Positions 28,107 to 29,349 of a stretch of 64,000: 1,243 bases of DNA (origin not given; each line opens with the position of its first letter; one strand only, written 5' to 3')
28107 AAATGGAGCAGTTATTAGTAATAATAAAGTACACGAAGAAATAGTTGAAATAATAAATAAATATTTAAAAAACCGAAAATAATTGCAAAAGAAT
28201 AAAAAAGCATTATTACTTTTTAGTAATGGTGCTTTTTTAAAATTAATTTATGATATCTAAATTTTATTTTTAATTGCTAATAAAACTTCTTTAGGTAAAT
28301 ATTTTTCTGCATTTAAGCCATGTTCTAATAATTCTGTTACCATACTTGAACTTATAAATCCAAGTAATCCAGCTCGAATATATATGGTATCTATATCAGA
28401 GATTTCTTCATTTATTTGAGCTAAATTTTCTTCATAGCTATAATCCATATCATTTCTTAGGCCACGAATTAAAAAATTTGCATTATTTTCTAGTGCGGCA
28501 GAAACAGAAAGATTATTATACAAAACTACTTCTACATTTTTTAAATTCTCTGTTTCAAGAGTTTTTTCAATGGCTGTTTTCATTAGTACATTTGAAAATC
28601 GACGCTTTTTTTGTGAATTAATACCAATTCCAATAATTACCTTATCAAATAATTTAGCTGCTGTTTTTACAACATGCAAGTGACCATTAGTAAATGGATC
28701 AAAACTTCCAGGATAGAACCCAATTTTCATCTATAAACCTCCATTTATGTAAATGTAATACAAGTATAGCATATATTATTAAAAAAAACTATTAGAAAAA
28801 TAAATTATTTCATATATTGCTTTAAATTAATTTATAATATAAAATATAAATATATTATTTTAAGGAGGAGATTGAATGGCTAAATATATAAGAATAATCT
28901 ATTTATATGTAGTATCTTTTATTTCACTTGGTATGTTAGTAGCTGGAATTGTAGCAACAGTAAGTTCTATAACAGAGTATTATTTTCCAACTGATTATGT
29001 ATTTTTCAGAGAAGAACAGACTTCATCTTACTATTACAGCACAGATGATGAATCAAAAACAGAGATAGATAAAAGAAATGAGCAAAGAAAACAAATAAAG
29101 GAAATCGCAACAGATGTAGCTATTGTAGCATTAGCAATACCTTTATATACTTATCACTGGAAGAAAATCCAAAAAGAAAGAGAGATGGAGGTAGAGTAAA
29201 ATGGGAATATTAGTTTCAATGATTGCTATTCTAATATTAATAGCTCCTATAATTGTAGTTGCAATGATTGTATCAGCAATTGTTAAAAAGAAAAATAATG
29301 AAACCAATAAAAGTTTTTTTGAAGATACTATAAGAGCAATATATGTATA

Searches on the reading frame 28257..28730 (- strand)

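Call 75: search_protein_families(library=pfam, proteins=[window:28257-28730:-], max_evalue=0.01)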
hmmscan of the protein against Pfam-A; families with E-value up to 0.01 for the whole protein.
window:28257-28730:- (157 aa): 2 families
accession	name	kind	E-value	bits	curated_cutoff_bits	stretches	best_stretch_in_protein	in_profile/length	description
PF01467.32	CTP_transf_like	-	1.6e-14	54.7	21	1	5-132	1-131/133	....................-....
PF08218.17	Citrate_ly_lig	-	0.0027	17.9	20.9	0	11-79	9-73/182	Citrate lyase ligase C-terminal domain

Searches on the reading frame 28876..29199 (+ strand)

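Call 75: search_protein_families(library=pfam, proteins=[window:28876-29199:+], max_evalue=0.01)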
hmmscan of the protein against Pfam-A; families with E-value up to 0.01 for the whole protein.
window:28876-29199:+ (107 aa): 1 family
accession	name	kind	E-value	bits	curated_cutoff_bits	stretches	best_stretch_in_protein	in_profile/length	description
PF18920.5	DUF5671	-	4.8e-08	33.4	28.4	1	8-39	2-33/132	Domain of unknown function (DUF5671)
